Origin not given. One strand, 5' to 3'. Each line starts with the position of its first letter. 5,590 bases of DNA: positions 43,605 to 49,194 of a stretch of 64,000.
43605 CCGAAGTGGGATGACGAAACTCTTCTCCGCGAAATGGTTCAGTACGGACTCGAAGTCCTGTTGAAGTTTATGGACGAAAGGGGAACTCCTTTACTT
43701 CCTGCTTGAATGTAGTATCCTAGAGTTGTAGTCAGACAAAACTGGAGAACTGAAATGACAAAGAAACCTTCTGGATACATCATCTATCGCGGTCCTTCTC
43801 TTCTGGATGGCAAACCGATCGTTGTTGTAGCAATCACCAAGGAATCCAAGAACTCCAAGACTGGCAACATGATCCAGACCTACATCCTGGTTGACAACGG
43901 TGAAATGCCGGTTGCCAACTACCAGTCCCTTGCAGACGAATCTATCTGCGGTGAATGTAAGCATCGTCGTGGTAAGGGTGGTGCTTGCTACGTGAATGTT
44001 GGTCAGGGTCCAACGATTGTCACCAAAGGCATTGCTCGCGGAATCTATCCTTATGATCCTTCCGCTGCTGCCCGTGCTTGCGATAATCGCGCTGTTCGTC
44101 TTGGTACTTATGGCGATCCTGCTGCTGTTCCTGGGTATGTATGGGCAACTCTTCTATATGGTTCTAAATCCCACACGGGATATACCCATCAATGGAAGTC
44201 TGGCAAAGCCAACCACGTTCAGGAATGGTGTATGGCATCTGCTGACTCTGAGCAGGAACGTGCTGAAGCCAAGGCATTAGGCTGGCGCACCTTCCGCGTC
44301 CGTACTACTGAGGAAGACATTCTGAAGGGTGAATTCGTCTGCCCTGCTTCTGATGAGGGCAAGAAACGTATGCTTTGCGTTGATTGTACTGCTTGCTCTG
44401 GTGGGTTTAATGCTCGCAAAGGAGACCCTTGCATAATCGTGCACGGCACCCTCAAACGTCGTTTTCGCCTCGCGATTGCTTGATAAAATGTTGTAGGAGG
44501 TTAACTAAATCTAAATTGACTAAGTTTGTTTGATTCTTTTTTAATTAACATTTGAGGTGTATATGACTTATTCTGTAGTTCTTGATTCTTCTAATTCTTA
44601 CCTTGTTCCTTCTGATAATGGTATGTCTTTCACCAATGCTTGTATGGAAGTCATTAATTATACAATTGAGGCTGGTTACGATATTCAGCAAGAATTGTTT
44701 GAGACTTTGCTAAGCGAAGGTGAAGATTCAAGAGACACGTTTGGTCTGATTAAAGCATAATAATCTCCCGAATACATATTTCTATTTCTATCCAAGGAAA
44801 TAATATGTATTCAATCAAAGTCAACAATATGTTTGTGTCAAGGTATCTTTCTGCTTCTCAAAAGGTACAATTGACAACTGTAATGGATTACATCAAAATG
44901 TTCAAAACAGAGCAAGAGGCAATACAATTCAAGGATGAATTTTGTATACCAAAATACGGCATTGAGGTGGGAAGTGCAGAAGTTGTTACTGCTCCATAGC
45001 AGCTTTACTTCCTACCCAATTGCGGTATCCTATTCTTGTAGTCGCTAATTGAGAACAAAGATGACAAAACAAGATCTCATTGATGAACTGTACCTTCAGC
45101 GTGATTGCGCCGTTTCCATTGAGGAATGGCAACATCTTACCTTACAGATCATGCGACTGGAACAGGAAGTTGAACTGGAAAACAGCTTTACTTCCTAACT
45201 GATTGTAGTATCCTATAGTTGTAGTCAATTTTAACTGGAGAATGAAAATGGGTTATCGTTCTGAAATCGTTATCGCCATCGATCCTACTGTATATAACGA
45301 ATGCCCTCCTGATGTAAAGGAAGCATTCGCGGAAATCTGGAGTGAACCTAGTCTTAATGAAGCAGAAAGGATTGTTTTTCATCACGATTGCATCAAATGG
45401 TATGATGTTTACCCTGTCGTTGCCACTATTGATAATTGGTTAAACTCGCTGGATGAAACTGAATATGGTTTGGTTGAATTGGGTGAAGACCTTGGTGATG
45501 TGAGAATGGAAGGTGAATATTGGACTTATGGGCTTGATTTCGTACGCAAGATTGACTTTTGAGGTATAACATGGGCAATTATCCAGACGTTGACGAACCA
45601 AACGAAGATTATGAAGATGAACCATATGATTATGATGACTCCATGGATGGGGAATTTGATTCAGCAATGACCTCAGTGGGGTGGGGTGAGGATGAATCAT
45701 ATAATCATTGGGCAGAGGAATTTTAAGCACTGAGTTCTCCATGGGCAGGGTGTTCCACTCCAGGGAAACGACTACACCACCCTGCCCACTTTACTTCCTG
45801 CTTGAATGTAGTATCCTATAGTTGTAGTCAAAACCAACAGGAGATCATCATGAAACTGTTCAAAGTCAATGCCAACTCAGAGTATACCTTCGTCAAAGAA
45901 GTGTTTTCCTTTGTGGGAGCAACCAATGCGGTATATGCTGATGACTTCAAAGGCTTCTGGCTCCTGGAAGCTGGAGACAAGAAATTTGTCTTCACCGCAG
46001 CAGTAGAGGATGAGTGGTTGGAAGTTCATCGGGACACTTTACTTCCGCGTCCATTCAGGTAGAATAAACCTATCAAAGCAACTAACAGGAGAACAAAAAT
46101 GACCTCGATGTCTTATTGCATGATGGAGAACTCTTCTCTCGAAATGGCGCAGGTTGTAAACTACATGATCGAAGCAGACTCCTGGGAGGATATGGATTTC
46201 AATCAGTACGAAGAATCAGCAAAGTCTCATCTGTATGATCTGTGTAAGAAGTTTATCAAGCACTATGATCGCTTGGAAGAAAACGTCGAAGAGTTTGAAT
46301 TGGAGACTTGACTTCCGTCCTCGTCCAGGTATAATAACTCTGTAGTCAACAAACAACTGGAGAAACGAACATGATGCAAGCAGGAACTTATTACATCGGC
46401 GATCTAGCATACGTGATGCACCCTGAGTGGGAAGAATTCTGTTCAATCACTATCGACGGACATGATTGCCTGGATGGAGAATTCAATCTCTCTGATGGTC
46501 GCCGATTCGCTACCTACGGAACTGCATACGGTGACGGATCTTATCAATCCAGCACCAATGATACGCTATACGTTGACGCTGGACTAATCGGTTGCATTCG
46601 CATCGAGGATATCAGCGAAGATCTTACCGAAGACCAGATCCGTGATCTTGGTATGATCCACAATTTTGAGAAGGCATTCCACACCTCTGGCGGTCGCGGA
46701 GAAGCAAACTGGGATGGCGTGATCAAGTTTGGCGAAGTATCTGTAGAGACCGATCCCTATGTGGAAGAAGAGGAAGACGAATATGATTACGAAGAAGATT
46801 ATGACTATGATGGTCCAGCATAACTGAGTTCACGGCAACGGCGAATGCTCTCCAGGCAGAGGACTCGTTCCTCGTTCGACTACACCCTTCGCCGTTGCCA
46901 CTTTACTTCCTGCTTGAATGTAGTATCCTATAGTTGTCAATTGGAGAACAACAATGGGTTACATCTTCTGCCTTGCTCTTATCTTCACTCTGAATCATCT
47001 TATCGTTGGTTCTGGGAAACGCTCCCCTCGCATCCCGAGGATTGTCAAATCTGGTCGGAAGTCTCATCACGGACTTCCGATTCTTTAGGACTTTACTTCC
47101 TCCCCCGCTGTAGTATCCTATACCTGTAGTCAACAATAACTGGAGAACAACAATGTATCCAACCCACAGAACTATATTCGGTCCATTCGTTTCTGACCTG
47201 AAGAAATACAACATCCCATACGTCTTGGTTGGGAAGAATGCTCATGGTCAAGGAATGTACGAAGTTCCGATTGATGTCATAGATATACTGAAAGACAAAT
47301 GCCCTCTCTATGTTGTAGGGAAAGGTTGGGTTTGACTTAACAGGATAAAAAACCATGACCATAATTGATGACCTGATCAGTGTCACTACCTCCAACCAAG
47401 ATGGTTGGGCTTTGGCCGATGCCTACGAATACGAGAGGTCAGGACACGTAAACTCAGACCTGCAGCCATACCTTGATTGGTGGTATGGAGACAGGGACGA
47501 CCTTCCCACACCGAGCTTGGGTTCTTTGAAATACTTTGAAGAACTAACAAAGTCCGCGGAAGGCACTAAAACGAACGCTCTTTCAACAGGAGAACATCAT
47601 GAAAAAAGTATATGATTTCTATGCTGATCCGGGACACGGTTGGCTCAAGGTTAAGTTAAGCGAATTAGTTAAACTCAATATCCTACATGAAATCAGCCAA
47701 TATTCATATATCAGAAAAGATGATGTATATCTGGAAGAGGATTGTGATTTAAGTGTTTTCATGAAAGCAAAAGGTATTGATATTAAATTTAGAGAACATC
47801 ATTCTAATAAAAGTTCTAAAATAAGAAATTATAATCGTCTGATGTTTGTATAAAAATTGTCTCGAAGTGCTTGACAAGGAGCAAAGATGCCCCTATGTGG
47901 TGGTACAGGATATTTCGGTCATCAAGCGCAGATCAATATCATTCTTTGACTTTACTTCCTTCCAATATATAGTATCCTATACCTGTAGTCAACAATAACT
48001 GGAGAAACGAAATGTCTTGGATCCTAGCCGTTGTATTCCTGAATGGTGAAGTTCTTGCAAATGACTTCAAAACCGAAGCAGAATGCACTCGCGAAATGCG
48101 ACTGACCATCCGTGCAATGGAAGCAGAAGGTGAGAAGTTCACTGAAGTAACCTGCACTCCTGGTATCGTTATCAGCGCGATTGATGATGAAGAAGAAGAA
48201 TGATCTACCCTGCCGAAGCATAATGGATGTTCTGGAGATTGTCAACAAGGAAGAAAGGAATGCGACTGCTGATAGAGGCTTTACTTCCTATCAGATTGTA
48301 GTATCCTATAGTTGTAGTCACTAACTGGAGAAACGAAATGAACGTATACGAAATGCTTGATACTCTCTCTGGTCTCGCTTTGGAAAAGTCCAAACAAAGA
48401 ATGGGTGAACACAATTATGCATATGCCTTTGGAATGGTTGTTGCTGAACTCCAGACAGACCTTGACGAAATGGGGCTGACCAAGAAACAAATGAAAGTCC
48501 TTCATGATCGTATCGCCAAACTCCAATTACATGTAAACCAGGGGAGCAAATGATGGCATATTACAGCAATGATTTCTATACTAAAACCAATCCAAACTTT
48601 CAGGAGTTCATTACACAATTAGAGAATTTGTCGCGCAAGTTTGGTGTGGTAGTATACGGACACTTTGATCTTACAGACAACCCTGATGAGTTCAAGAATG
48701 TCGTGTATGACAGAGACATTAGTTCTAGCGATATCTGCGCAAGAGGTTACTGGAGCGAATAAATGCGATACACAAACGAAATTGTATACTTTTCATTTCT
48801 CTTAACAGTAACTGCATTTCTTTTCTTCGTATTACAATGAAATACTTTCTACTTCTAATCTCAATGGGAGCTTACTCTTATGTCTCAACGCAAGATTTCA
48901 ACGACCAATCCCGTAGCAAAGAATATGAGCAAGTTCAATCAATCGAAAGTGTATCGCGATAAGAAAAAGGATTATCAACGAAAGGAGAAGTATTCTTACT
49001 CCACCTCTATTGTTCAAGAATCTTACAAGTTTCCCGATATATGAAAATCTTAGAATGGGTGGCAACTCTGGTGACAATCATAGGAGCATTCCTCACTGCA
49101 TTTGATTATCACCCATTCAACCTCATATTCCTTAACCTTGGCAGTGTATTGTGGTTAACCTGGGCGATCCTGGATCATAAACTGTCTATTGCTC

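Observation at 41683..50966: Array of at least 22 near-identical promoter/5'UTR/RBS cassettes driving small, often acidic ORFs in a GC-richer island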

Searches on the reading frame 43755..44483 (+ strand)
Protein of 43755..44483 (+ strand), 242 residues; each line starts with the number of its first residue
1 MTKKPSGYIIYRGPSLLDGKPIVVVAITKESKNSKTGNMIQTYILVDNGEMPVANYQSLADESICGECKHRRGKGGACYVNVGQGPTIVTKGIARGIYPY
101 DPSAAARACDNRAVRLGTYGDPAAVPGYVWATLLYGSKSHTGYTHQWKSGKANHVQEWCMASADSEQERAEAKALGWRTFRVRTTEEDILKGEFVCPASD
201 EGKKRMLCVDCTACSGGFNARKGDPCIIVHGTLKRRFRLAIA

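Call 10: search_protein_families(library=pfam, proteins=[window:43755-44483:+], max_evalue=0.01)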
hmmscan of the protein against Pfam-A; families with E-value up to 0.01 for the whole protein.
window:43755-44483:+ (242 aa): 0 families

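Call 11: search_protein_families(library=phrogs, proteins=[window:43755-44483:+], max_evalue=0.001)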
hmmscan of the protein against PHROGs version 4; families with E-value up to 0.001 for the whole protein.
window:43755-44483:+ (242 aa): 1 family
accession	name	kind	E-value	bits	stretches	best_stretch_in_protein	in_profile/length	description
phrog_2554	-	unknown function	5.9e-66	224.5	1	4-239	283-521/529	-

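Call 13: search_dna_similar(query=window:43755-44483:+, collection=phages, mode=protein, max_rows=25)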
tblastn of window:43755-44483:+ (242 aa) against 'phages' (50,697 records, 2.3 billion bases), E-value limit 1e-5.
Records with a match: 152; places in all: 152; records where one place covers at least 80% of the query: 151.
Best place of each record, by identity: <60% 152.
By first word of the organism name: Mycobacterium 65; Klebsiella 29; Gordonia 28; Microcystis 8; Roseobacter 4; Ruegeria 2; Raoultella 2; Proteus 2; Caulobacter 1; Rhodobacter 1; and 10 more.
By host as written in the record: Mycobacterium smegmatis mc2 155 54; Gordonia terrae 3612 24; Klebsiella pneumoniae 12; - 7; Klebsiella pneumoniae K23 7; Microcystis aeruginosa FACHB524 4; Ruegeria pomeroyi DSS-3 3; Mycobacterium sp. 3; and 28 more.
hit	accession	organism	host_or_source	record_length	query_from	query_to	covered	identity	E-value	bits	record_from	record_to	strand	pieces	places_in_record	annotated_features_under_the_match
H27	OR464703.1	Mycobacterium phage jiawei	Mycolicibacterium smegmatis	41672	9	239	95%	50.2%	2e-62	216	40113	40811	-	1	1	hypothetical protein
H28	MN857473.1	Caulobacter phage S2B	Caulobacter vibrioides CB15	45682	1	239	99%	48.1%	3e-63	218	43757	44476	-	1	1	S2B_gp064c: hypothetical protein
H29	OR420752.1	Roseobacter phage CRP-403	Paracoccaceae bacterium strain FZCC0037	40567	9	237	95%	46.7%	6e-52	186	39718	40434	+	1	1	hypothetical protein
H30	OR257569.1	Ruegeria phage RpAliso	Ruegeria pomeroyi DSS-3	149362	6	231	93%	47.2%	3e-53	189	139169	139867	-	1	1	hypothetical protein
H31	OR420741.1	Roseobacter phage CRP-118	Paracoccaceae bacterium strain FZCC0023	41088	9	237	95%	46.3%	3e-51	184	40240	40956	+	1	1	hypothetical protein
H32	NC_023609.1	Mycobacterium phage RhynO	Mycobacterium smegmatis mc2 155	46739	9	237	95%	46.0%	1e-54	193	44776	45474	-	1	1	74: hypothetical protein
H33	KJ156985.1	Mycobacterium phage RhynO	Mycobacterium smegmatis mc2 155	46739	9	237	95%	46.0%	1e-54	193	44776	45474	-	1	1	74: hypothetical protein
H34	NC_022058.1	Mycobacterium phage Adzzy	Mycobacterium smegmatis mc2 155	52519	9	237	95%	45.3%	7e-50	180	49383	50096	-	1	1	94: hypothetical protein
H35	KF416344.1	Mycobacterium phage Adzzy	Mycobacterium smegmatis mc2 155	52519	9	237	95%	45.3%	7e-50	180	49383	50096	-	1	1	94: hypothetical protein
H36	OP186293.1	Rhodobacter phage RcXuper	Rhodobacter capsulatus YW1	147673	6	231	93%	45.8%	3e-47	172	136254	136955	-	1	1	hypothetical protein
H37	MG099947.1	Mycobacterium phage Ph8s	Mycobacterium smegmatis mc2 155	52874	9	237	95%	44.9%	5e-49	177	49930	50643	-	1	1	hypothetical protein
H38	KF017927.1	Mycobacterium phage Odin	Mycobacterium smegmatis mc2 155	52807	9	237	95%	44.9%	4e-48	175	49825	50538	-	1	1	92: hypothetical protein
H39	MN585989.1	Mycobacterium phage Superchunk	Mycobacterium smegmatis mc2 155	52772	9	237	95%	44.9%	5e-48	175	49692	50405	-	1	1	94: hypothetical protein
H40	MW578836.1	Mycobacterium phage Nanosmite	Mycobacterium smegmatis mc2 155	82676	9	237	95%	44.5%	3e-45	167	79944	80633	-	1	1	169: hypothetical protein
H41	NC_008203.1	Mycobacterium phage Che12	Mycobacterium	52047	9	237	95%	44.5%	5e-48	175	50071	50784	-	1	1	gp97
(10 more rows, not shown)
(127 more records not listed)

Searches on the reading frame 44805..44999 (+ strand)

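Call 43: search_protein_families(library=phrogs, proteins=[window:44805-44999:+], max_evalue=0.01)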
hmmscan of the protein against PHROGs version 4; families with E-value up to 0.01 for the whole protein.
window:44805-44999:+ (64 aa): 1 family
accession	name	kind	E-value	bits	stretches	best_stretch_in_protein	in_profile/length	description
phrog_25220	-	unknown function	0.0097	16.6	0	6-48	45-87/208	-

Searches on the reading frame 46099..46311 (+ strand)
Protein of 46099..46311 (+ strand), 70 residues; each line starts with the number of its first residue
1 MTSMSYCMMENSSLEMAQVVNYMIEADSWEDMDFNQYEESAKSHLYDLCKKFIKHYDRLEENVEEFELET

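Call 44: search_protein_families(library=phrogs, proteins=[window:46099-46311:+], max_evalue=0.01)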
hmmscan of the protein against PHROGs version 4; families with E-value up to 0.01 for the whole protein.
window:46099-46311:+ (70 aa): 2 families
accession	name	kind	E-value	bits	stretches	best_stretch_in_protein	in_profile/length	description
phrog_26791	-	unknown function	2.9e-08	35.3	1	1-66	1-65/143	-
phrog_8760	-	unknown function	1.1e-05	26.6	1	1-68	1-62/70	-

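Call 49: search_protein_families(library=pfam, proteins=[window:46099-46311:+], max_evalue=0.1)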
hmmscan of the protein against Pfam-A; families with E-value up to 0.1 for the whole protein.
window:46099-46311:+ (70 aa): 2 families
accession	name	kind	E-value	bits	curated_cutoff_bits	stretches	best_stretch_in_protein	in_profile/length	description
PF19237.4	DUF5889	-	0.045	14.3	27.1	1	6-54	8-52/115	Family of unknown function (DUF5889)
PF02865.22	STAT_int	-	0.048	14.5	26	1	14-62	27-75/121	STAT protein, protein interaction domain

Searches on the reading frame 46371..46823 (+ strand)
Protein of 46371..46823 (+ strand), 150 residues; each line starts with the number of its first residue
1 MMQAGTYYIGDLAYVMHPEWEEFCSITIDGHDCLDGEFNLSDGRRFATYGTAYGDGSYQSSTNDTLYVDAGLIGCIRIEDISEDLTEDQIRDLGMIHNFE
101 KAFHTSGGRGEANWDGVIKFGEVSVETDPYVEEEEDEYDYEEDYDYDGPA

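Call 16: find_encoding_contigs(protein=window:46371-46823:+, flank=10000, max_places=10)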
Protein window:46371-46823:+ (150 aa): 14 contigs read that carry it; 9 places shown.
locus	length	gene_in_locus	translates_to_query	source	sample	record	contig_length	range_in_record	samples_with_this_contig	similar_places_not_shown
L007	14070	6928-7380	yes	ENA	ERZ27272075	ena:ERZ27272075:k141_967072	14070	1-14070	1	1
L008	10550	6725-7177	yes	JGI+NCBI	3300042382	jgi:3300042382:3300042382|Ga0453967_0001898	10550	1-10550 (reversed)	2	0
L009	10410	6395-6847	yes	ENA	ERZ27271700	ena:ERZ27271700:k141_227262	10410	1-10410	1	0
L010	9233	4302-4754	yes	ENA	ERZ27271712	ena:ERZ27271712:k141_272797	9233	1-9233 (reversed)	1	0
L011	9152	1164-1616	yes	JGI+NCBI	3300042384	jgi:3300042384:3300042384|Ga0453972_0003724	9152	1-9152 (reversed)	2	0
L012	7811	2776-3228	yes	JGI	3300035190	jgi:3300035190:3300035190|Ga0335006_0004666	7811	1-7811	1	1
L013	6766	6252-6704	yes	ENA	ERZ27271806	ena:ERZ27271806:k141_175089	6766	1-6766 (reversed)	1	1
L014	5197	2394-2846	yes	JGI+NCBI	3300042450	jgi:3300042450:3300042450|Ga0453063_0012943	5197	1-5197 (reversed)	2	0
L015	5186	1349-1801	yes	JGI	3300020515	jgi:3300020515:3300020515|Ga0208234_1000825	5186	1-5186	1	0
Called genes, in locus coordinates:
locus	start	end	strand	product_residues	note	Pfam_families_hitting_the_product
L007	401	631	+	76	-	-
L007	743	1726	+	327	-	PF13191:AAA_16 (faint)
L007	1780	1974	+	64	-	-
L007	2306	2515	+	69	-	-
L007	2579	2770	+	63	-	-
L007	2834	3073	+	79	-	-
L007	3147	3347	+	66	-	PF20661:SutA-RBD (weak)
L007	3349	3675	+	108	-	-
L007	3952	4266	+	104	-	-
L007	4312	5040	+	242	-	-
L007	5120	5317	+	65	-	-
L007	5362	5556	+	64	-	-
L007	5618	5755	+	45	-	-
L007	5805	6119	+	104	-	-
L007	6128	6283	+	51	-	-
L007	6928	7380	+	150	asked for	-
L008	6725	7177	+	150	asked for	-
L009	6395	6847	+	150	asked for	-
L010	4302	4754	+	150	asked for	-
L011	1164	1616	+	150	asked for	-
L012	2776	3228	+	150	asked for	-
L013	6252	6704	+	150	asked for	-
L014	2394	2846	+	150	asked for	-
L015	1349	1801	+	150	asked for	-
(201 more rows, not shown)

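Call 44: search_protein_families(library=phrogs, proteins=[window:46371-46823:+], max_evalue=0.01)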
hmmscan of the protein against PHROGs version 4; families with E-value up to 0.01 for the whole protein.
window:46371-46823:+ (150 aa): 1 family
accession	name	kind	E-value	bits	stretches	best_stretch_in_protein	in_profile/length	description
phrog_20074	-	unknown function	4.7e-22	79.8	1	3-142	5-133/140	-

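Call 49: search_protein_families(library=pfam, proteins=[window:46371-46823:+], max_evalue=0.1)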
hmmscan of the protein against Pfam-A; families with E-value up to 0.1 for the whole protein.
window:46371-46823:+ (150 aa): 0 families

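Call 62: find_homologous_proteins(query=window:46371-46823:+, max_evalue=0.00001)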
Query window:46371-46823:+ (150 aa): 756 proteins with E <= 0.00001 among 778 candidates; the best 120 are listed.
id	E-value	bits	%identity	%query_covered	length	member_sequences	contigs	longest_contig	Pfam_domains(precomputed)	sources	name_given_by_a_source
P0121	7.9e-97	340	99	100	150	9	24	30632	-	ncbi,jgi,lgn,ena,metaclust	jgi:hypothetical protein|metaclust:\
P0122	7.6e-60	220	75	84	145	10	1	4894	-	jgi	jgi:hypothetical protein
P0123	3.3e-54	201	67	97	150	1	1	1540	-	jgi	jgi:hypothetical protein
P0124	1.5e-49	186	66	84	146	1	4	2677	-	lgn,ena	-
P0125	1.6e-49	186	63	85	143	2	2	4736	-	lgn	-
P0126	1.6e-48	183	61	86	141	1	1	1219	-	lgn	-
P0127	3.0e-48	182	62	85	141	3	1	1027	-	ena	-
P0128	3.3e-48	182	63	85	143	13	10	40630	-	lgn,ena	-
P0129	3.8e-48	182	63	89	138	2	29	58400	-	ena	-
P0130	4.8e-48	181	60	91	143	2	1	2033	-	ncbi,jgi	jgi:hypothetical protein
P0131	8.2e-48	180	59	95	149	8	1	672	-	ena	-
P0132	6.6e-47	178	61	85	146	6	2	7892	-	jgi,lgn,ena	jgi:hypothetical protein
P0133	7.2e-47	177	59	95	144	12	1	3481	-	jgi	-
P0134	1.1e-46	177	61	89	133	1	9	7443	-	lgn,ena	-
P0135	2.2e-46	176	62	84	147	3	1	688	-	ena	-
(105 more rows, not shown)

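Call 69: predict_structure(alignment_id=A3)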
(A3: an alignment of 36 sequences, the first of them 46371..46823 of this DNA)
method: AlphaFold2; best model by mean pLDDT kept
length: 150 residues; sequences in the alignment: 36
mean_pLDDT: 86.0   pTM: 0.78
mean pLDDT of the five models: 86.0, 85.8, 85.5, 84.8, 84.7
residues with pLDDT >= 90: 92; 70-90: 36; 50-70: 8; < 50: 14
segments of 3 or more residues with pLDDT < 50: 132-143
pLDDT, mean of each block of 10 residues (from residue 1): 97 90 91 91 95 91 91 95 88 95 93 90 87 44 51
secondary structure, 60 per line:
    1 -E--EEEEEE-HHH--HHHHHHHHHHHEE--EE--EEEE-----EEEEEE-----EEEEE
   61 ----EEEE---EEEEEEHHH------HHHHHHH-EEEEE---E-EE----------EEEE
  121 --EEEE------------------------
elements in order: E5-10 H17-27 E36-39 E45-50 E56-60 E65-68 E72-77 H87-93 E95-99 E117-120 E123-126

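Call 72: fold_search(model_id=the predicted structure, library=pdb)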
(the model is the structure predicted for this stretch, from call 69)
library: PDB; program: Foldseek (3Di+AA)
matches with E <= 10: 143; with E <= 0.001: 0
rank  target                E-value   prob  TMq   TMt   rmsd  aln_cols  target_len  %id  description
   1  5ja9_C                7.9e-01  0.08  0.17  0.23  12.3        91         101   12  Crystal structure of the HigB2 toxin in complex with Nb6 (released 2017-04-05)
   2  8g5y_LI               1.2e+00  0.06  0.20  0.16  12.9       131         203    5  mRNA decoding in human is kinetically and structurally distinct from bacteria (IC state) (released 2023-04-19)
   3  4v4n_BL               1.2e+00  0.03  0.15  0.18  16.9       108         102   15  Structure of the Methanococcus jannaschii ribosome-SecYEBeta channel complex (released 2014-07-09)
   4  3on7_B                1.2e+00  0.03  0.15  0.10  10.0       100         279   14  Crystal structure of a Putative oxygenase (SO_2589) from Shewanella oneidensis at 2.20 A resolution (released 2010-09-15)
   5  2xg8_C                1.2e+00  0.02  0.15  0.17  15.0       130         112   11  Structural basis of gene regulation by protein PII: The crystal complex of PII and PipX from Synechococcus elongatus P (released 2010-08-18)
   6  3r7w_B                1.4e+00  0.09  0.23  0.13   9.6       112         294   12  Crystal Structure of Gtr1p-Gtr2p complex (released 2011-08-24)
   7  4arz_B                1.4e+00  0.08  0.21  0.12  10.4       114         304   14  The crystal structure of Gtr1p-Gtr2p complexed with GTP-GDP (released 2012-07-25)
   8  3j79_Q                1.4e+00  0.02  0.14  0.13  17.3       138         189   14  Cryo-EM structure of the Plasmodium falciparum 80S ribosome bound to the anti-protozoan drug emetine, large subunit (released 2014-07-16)
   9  7p4v                  1.5e+00  0.05  0.18  0.22  11.9       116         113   10  GlnK1 from Methanothermococcus thermolithotrophicus with dADP at a resolution of 1.94 A (released 2021-10-06)
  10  8bsw                  1.5e+00  0.03  0.16  0.10  11.6       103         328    5  IPNS H270Q variant in complex with Fe and ACV under anaerobic conditions (released 2023-12-13)
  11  6uiq_A                1.8e+00  0.03  0.15  0.06  11.0       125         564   13  Crystal structure of wild-type human phosphoglucomutase 1 in complex with Glucose-6-Phosphate (released 2020-08-12)
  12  5gpo_B                2.3e+00  0.07  0.21  0.23   6.9        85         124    8  The sensor domain structure of the zinc-responsive histidine kinase CzcS from Pseudomonas Aeruginosa (released 2017-08-09)
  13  3n5b_A                2.3e+00  0.05  0.21  0.26  11.9       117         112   14  The complex of PII and PipX from Anabaena (released 2010-09-01)
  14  3bu7_A                2.5e+00  0.05  0.17  0.10   8.2        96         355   12  Crystal Structure and Biochemical Characterization of GDOsp, a Gentisate 1,2-Dioxygenase from Silicibacter Pomeroyi (released 2008-08-12)
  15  6tqs_E                2.5e+00  0.04  0.17  0.19  10.8       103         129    8  The crystal structure of the MSP domain of human MOSPD2 in complex with the conventional FFAT motif of ORP1. (released 2020-11-18)
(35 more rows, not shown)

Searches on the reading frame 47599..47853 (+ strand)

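Call 44: search_protein_families(library=phrogs, proteins=[window:47599-47853:+], max_evalue=0.01)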
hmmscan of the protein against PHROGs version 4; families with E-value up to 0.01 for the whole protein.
window:47599-47853:+ (84 aa): 1 family
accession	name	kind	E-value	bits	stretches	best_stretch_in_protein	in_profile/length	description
phrog_37597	-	unknown function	0.0047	18.2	1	19-66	7-54/75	-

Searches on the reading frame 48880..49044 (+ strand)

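Call 45: search_protein_families(library=phrogs, proteins=[window:48880-49044:+], max_evalue=0.01)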
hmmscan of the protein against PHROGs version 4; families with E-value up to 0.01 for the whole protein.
window:48880-49044:+ (54 aa): 4 families
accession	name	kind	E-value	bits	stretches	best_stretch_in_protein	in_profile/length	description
phrog_1359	-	unknown function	8.7e-08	33.5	1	9-37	2-31/39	-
phrog_5724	-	unknown function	3.1e-07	32.2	1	10-34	3-25/69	-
phrog_6310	-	unknown function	5.2e-05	23.9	1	9-38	4-32/42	-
phrog_4586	-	unknown function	0.0048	18.3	1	10-38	3-28/73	-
